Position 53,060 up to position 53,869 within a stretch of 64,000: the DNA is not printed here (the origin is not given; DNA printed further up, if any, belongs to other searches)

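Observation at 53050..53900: ~850-bp low-GC insertion that truncates an outer-membrane-protein gene and encodes a Cys/His-rich HNH-like small protein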

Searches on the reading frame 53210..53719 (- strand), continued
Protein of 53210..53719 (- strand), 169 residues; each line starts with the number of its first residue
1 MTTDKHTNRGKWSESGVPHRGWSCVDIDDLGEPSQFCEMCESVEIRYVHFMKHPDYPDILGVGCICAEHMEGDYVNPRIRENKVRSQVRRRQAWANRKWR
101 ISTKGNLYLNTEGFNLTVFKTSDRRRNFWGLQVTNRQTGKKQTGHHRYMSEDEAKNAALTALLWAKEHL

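Call 22: find_related_loci(query=A1, collection=genome_contigs, flank=10000)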
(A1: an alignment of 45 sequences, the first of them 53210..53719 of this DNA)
Query A1 (169 aa) in genome_contigs; peptide patterns used: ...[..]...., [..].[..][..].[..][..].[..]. (x = any residue, [..] = any of these).
126 stretches matched a pattern; 73 encode a relative of the query (tblastn E <= 1e-3); 73 distinct loci.
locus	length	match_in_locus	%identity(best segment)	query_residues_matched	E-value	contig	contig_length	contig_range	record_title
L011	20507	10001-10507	68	1-169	3e-75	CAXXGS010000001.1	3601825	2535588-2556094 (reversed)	MAG: uncultured Rhodobium sp. isolate 13e7df09-a853-47d7-8979-71106150c361 genome assembly, contig: contig_1, whole geno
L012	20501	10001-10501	65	3-169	3e-74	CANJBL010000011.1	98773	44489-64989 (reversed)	MAG: Candidatus Marinimicrobia bacterium isolate RH-23may17-1068 genome assembly, contig: RH-23may17-C1469, whole genome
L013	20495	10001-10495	63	1-169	3e-70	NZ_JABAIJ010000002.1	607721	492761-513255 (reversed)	Rhizobium sp. P38BS-XIX NODE_2_length_607721_cov_120.760468, whole genome shotgun sequence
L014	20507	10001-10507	63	1-169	2e-70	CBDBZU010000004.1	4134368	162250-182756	MAG: bacterium isolate 14075d2c-179b-4e0f-9294-86ba791e4164 genome assembly, contig: contig_4, whole genome shotgun sequ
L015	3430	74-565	61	5-169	6e-69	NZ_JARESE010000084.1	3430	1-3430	Novosphingobium album (ex Liu et al. 2023) strain H3SJ31-1 platanus_K_21_77_84, whole genome shotgun sequence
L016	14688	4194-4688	59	1-169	2e-67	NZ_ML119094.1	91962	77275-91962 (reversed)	Histidinibacterium lentulum strain B17 Scaffold14, whole genome shotgun sequence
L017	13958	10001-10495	59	1-169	1e-67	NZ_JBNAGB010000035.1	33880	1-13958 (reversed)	Sagittula sp. S175 Sagittula_salina_SS175_Scaffold35, whole genome shotgun sequence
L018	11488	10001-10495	58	1-169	3e-67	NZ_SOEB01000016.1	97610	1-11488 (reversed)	Rhodovulum visakhapatnamense strain JA181 Ga0310483_116, whole genome shotgun sequence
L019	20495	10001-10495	58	1-169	1e-66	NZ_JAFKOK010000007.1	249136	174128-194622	Rhodobacter sp. NTK016B NODE_7_length_249136_cov_98.926161, whole genome shotgun sequence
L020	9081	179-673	58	1-169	2e-66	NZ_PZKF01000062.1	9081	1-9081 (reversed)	Phaeovulum veldkampii DSM 11550 contig00062, whole genome shotgun sequence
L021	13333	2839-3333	57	1-169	3e-66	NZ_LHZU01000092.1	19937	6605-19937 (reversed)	Acetobacter senegalensis strain LMG 23690 LMG23690_101, whole genome shotgun sequence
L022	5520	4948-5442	57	1-169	3e-66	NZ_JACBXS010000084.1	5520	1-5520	Rhabdonatronobacter sediminivivens strain IM2376 NODE_84_length_5520_cov_378.587727, whole genome shotgun sequence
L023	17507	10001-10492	63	2-169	4e-66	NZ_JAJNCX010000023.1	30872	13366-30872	Rhizobium sp. C4 contig23, whole genome shotgun sequence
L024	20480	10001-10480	58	6-169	8e-64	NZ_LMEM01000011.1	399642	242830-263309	Devosia sp. Root436 contig_4, whole genome shotgun sequence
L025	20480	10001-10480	60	6-169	2e-63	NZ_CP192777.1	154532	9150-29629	Agrobacterium sp. rho-13.3 plasmid pOC-13.3, complete sequence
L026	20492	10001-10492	57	1-169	7e-63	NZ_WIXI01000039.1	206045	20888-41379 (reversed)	Endobacterium cereale strain RZME27 NODE_34_length_206223_cov_9.400959, whole genome shotgun sequence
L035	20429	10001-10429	61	6-152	5e-59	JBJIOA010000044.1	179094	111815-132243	MAG: Allorhizobium sp. isolate MAG6 contig_5368, whole genome shotgun sequence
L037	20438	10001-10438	57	6-155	2e-57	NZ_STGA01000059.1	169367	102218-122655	Rhizobium sp. FKY42 NODE_117_length_169297_cov_111.077431, whole genome shotgun sequence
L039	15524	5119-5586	55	8-166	1e-56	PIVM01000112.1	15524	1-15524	MAG: Gammaproteobacteria bacterium isolate Glo_5 GloG15_CONTIG4568, whole genome shotgun sequence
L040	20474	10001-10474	50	7-167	2e-56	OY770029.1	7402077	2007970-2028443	MAG: Rhodospirillales bacterium isolate c3d793b9-5a52-4c80-ad97-7d720a5a098c genome assembly, chromosome: 1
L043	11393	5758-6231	51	7-167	3e-55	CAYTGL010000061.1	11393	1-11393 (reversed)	MAG TPA_asm: uncultured Chromatiales bacterium isolate SRP344714_co2_391 genome assembly, contig: NODE_14950_length_1139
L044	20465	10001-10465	49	10-167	2e-55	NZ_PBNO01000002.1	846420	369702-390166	MAG: Ponticaulis sp. isolate SP186 116493, whole genome shotgun sequence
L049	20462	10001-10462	50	10-167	8e-52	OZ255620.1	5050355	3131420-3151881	MAG: Acetobacteraceae bacterium isolate 3729bbd9-d46c-4332-bd56-c634f6519aae genome assembly, chromosome: 1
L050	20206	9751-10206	52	10-164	1e-51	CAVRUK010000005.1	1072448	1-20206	MAG: uncultured delta proteobacterium isolate MFD02248.bin.1.51 genome assembly, contig: contig_7132, whole genome shotg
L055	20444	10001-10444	49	10-162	8e-47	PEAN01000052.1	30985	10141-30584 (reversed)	MAG: Magnetococcales bacterium DCbin4 scaffold172, whole genome shotgun sequence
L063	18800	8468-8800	53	9-120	2e-37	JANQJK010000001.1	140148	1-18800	MAG: Marinicaulis sp. isolate PL25a_bin.113 k99_5370127, whole genome shotgun sequence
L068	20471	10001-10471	38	12-169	8e-33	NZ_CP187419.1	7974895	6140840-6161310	Anatilimnocola sp. NA78 chromosome, complete genome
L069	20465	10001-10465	39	10-163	1e-31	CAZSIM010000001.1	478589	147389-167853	MAG TPA_asm: uncultured Fimbriimonadaceae bacterium isolate SRP344714_co2_90 genome assembly, contig: NODE_13_length_478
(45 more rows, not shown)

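Call 23: find_related_loci(query=A1, collection=viral_contigs, flank=10000)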
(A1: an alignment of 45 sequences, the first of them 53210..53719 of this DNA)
Query A1 (169 aa) in viral_contigs; peptide patterns used: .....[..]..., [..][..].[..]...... (x = any residue, [..] = any of these).
27 stretches matched a pattern; 21 encode a relative of the query (tblastn E <= 1e-3); 21 distinct loci.
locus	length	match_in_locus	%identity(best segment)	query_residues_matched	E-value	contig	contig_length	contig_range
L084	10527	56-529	45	5-166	2e-47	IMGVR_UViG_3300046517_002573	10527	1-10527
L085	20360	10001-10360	56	7-126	2e-43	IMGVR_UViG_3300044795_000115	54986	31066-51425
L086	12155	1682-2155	44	10-169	2e-41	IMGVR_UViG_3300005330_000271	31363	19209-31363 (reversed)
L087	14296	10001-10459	45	11-165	4e-40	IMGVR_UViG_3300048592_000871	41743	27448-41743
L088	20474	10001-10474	40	2-162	2e-39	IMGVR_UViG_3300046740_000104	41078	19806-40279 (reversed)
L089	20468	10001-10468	43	10-168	1e-38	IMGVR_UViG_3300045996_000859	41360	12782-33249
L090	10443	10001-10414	42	2-142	4e-38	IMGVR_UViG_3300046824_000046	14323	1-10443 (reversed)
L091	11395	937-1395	46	10-162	2e-37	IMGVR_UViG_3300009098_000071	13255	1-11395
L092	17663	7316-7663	53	12-119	4e-37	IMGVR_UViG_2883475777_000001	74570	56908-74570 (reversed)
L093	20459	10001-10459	42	8-164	6e-37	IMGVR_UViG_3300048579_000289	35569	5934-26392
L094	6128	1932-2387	40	10-163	1e-36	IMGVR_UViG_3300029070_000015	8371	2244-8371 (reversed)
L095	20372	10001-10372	43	10-136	2e-35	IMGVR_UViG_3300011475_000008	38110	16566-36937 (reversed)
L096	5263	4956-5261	51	10-115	2e-31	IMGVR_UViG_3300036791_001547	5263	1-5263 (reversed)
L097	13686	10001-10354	40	10-128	8e-30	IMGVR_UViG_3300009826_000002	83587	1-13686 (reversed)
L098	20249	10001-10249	54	8-90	8e-27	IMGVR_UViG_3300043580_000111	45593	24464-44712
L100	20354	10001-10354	42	7-109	1e-24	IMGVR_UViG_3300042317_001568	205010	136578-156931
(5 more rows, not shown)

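Call 24: predict_structure(alignment_id=A1)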
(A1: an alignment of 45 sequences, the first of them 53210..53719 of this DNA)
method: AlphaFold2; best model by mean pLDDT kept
length: 169 residues; sequences in the alignment: 45
mean_pLDDT: 92.1   pTM: 0.64
mean pLDDT of the five models: 92.1, 91.3, 90.0, 86.7, 84.4
residues with pLDDT >= 90: 139; 70-90: 23; 50-70: 4; < 50: 3
segments of 3 or more residues with pLDDT < 50: 1-3
pLDDT, mean of each block of 10 residues (from residue 1): 62 93 96 95 96 97 96 95 88 89 96 96 88 97 94 94 94
secondary structure, 60 per line:
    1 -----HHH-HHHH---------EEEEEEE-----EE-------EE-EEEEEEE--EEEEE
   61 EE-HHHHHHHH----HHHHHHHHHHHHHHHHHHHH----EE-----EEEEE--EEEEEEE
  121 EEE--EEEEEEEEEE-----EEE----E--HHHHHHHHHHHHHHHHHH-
elements in order: H10-13 E23-29 E47-53 E56-62 H64-71 H76-95 E107-111 E114-123 E126-135 E141-143 H151-168
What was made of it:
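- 53210..53719 (-): Gene X: 169-aa protein with a Cys/His-rich zinc domain, a basic helix and a sheet-plus-helix domain. It belongs to a large unannotated family associated with defence islands and mobile elements. AF2 model pLDDT 92 (call 24).
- On HNH / His-Me finger nuclease: The beta-hairpin-plus-helix topology is present (call 24).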

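Call 32: search_protein_families(library=pfam, proteins=[L017:8796-9992:+, L026:8878-9978:+, L040:9270-9989:-, L088:7799-9895:+, L039:2989-5103:+, L043:3439-5700:+, L069:8151-9965:+, L037:8018-9865:+, L097:8163-9968:+, L013:8824-9906:+], max_evalue=0.001)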
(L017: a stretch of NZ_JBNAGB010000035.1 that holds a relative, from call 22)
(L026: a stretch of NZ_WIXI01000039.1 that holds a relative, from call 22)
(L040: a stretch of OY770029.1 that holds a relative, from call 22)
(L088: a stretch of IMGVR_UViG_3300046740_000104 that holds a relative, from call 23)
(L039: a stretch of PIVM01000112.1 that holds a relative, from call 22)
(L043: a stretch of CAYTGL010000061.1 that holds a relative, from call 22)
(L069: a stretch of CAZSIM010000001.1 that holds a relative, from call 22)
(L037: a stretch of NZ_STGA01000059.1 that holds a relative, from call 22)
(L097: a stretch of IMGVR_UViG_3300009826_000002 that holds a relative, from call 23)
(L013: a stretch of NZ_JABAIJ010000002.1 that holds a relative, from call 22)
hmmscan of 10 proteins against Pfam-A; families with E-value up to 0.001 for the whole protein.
L017:8796-9992:+ (398 aa): 2 families
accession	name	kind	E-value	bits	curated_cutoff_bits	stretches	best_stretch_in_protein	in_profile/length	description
PF13455.12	MUG113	-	5.4e-15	56.2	22.3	1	288-376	1-73/73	Meiotically up-regulated gene 113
PF10544.15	T5orf172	-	6.2e-11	43.1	20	1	266-376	1-100/101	T5orf172 domain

L026:8878-9978:+ (366 aa): 5 families
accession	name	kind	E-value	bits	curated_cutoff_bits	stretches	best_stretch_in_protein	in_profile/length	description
PF06114.19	Peptidase_M78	-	3.8e-25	88.5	22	1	150-268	2-122/123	IrrE N-terminal-like domain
PF01381.28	HTH_3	-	1.3e-14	54.3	23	1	10-60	4-54/55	Helix-turn-helix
PF13560.12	HTH_31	-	1.2e-10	42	27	1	4-57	3-57/64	Helix-turn-helix domain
PF12844.13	HTH_19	-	2.3e-07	31.1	30.2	1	4-57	1-54/64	Helix-turn-helix domain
PF13443.12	HTH_26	-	4.3e-05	24.1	22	1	11-55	6-51/63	Cro/C1-type HTH DNA-binding domain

L040:9270-9989:- (239 aa): 1 family
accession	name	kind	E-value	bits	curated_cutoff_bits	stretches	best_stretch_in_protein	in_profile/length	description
PF13338.12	AbiEi_4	-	1.3e-08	35.2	25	1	50-90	9-49/49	Transcriptional regulator, AbiEi antitoxin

L088:7799-9895:+ (698 aa): 2 families
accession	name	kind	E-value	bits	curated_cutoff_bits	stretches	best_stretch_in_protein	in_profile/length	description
PF13481.12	AAA_25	-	1e-38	133.4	27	1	309-504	3-194/195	AAA domain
PF08707.16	PriCT_2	-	2.9e-08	34.4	22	1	200-264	2-64/77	Primase C terminal 2 (PriCT-2)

L039:2989-5103:+ (704 aa): 2 families
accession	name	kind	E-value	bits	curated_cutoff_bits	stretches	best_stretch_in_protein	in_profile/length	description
PF00580.27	UvrD-helicase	-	6.7e-23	82.2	23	1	49-303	13-254/271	UvrD/REP helicase N-terminal domain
PF13245.12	AAA_19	-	8.4e-08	32.9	25.1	1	53-303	15-132/134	AAA domain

L043:3439-5700:+ (753 aa): 1 family
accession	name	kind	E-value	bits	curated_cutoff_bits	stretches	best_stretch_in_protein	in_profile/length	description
PF20720.3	nSTAND3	-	1.6e-37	129.1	27.2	1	198-352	2-154/155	Novel STAND NTPase 3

L069:8151-9965:+ (604 aa): 2 families
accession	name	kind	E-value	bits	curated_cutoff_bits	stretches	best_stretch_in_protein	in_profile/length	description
PF01555.25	N6_N4_Mtase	-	1.2e-27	97.7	26.7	1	62-381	1-213/221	DNA methylase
PF03602.21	Cons_hypoth95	-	0.00014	22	24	0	56-76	108-128/182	Conserved hypothetical protein 95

L037:8018-9865:+ (615 aa): 2 families
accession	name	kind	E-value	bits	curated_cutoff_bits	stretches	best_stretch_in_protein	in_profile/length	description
PF00899.27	ThiF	-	3.7e-26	92.2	28.1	1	343-502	13-168/238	ThiF family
PF14461.11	Prok-E2_B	-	2.4e-13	50.7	25.4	1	70-158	41-129/135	Prokaryotic E2 family B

L097:8163-9968:+ (601 aa): 6 families
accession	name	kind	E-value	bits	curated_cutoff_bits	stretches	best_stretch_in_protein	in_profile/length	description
PF13481.12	AAA_25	-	2.5e-13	50.5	27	1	316-498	18-193/195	AAA domain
PF03796.21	DnaB_C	-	4.5e-13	49.6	27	1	313-548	2-235/255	DnaB-like helicase C terminal domain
PF06745.19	ATPase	-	8e-10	38.9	26.6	1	313-548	1-206/231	KaiC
PF13401.12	AAA_22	-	6.9e-06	26.8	27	1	331-495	6-124/130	AAA domain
PF20720.3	nSTAND3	-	0.00011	22.4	27.2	0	330-364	17-51/155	Novel STAND NTPase 3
PF01637.24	ATPase_2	-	0.00099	19.4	33.2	0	332-462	22-126/225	ATPase domain predominantly from Archaea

L013:8824-9906:+ (360 aa): 0 families

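Call 33: search_protein_families(library=pfam, proteins=[L026:10511-11500:+, L017:10501-11394:+, L023:10547-13504:+, L094:2419-3549:+, L092:7920-10295:+, L087:10483-11919:+, L063:8999-10429:+, L037:10506-11516:+, L068:10595-13018:+, L049:10659-12380:+], max_evalue=0.001)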
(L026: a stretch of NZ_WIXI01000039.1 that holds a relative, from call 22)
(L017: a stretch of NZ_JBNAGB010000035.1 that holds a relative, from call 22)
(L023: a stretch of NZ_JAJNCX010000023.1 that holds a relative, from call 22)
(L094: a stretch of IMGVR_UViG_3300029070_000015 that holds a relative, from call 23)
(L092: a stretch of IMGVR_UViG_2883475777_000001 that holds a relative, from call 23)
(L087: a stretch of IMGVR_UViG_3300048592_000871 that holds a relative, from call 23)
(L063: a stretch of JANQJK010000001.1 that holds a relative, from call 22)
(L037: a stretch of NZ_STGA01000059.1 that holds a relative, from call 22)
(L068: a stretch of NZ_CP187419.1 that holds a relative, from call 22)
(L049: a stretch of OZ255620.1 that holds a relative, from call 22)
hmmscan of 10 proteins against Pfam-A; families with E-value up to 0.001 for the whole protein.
L026:10511-11500:+ (329 aa): 0 families

L017:10501-11394:+ (297 aa): 1 family
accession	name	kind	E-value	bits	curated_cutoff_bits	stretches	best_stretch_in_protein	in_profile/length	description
PF14355.11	Abi_C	-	1.5e-19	70.3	24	1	198-278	3-83/83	Abortive infection C-terminus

L023:10547-13504:+ (985 aa): 4 families
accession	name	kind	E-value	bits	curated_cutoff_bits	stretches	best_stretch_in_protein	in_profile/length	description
PF13304.12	AAA_21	-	2.5e-12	47.9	27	1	850-921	232-303/304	AAA domain, putative AbiEii toxin, Type IV TA system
PF02463.25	SMC_N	-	3.9e-10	40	40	1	641-926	135-207/220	RecF/RecN/SMC N terminal domain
PF13476.12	AAA_23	-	3.1e-06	28.4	27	1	308-506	1-176/201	AAA domain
PF13175.12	AAA_15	-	1.5e-05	25.2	32.1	0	306-351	3-48/374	AAA ATPase domain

L094:2419-3549:+ (376 aa): 1 family
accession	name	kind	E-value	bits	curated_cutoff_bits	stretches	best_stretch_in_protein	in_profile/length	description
PF16289.11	PIN_12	-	2.4e-17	64.3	32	1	4-162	1-159/172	PIN domain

L092:7920-10295:+ (791 aa): 5 families
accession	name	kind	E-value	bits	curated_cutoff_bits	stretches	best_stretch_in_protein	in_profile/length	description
PF04851.21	ResIII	-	6.6e-38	130.6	22.5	1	159-324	3-164/164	Type III restriction enzyme, res subunit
PF08463.15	EcoEI_R_C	-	1.2e-28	100.7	24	1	632-788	2-163/163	EcoEI R protein C-terminal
PF18766.7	SWI2_SNF2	-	2.3e-15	57.3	26.7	1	163-354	1-187/221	SWI2/SNF2 ATPase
PF00270.35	DEAD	-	1.1e-07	32.1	26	1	170-324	6-162/167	DEAD/DEAH box helicase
PF00271.37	Helicase_C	-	1.1e-05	26.1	23.5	1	410-524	6-109/110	Helicase conserved C-terminal domain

L087:10483-11919:+ (478 aa): 1 family
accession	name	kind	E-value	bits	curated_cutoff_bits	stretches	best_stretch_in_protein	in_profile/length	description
PF18860.6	AbiJ_NTD3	-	2.9e-48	163.9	32.5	1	120-280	2-167/167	AbiJ N-terminal domain 3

L063:8999-10429:+ (476 aa): 2 families
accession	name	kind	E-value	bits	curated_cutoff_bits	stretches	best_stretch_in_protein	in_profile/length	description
PF13481.12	AAA_25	-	7.3e-40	137.1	27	1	137-317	11-191/195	AAA domain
PF06745.19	ATPase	-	9.8e-06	25.5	26.6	1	152-360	12-204/231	KaiC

L037:10506-11516:+ (336 aa): 4 families
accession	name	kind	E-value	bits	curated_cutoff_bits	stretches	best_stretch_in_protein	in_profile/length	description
PF13936.12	HTH_38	-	2.7e-15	56.2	27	1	5-47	2-44/44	Helix-turn-helix domain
PF00665.32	rve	-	2.1e-11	44.4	32.6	1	175-269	3-102/102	Integrase core domain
PF13384.12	HTH_23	-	1.7e-07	31.2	24.6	1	9-46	3-40/50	Homeodomain-like domain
PF08281.18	Sigma70_r4_2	-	0.00092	19.3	25.7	0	22-46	25-49/54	Sigma-70, region 4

L068:10595-13018:+ (807 aa): 2 families
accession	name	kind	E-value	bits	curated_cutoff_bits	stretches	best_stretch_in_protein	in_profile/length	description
PF07583.16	PSCyt2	-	3.8e-34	118.9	29.8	1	69-233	18-204/209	Protein of unknown function (DUF1549)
PF07587.16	PSD1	-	1.5e-22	80.6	28.5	1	310-551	2-239/244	Protein of unknown function (DUF1553)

L049:10659-12380:+ (573 aa): 7 families
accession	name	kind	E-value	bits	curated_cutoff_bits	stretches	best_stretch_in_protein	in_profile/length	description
PF07728.20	AAA_5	-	5.7e-23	81.9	22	1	275-439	1-139/139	AAA domain (dynein-related subfamily)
PF07726.17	AAA_3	-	1.7e-06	28.4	27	1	275-355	1-75/131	ATPase family associated with various cellular activities (AAA)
PF00004.35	AAA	-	2.5e-06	28.4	21.2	1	276-353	1-68/131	ATPase family associated with various cellular activities (AAA)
PF01078.27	Mg_chelatase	-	8.3e-05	22.5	20.3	1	255-295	4-44/207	Magnesium chelatase, subunit ChlI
PF20720.3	nSTAND3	-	0.0007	19.8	27.2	0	263-295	7-39/155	Novel STAND NTPase 3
PF01695.23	IstB_IS21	-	0.00078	19.4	24.1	0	266-364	85-176/238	IstB-like ATP binding protein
PF13671.12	AAA_33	-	0.00091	20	27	0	276-349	2-76/143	AAA domain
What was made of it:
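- In several elements it lies directly after a primase-helicase gene (calls 32, 33). Even in 'viral' contigs its neighbours are AbiJ, PIN or HsdR (call 33).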
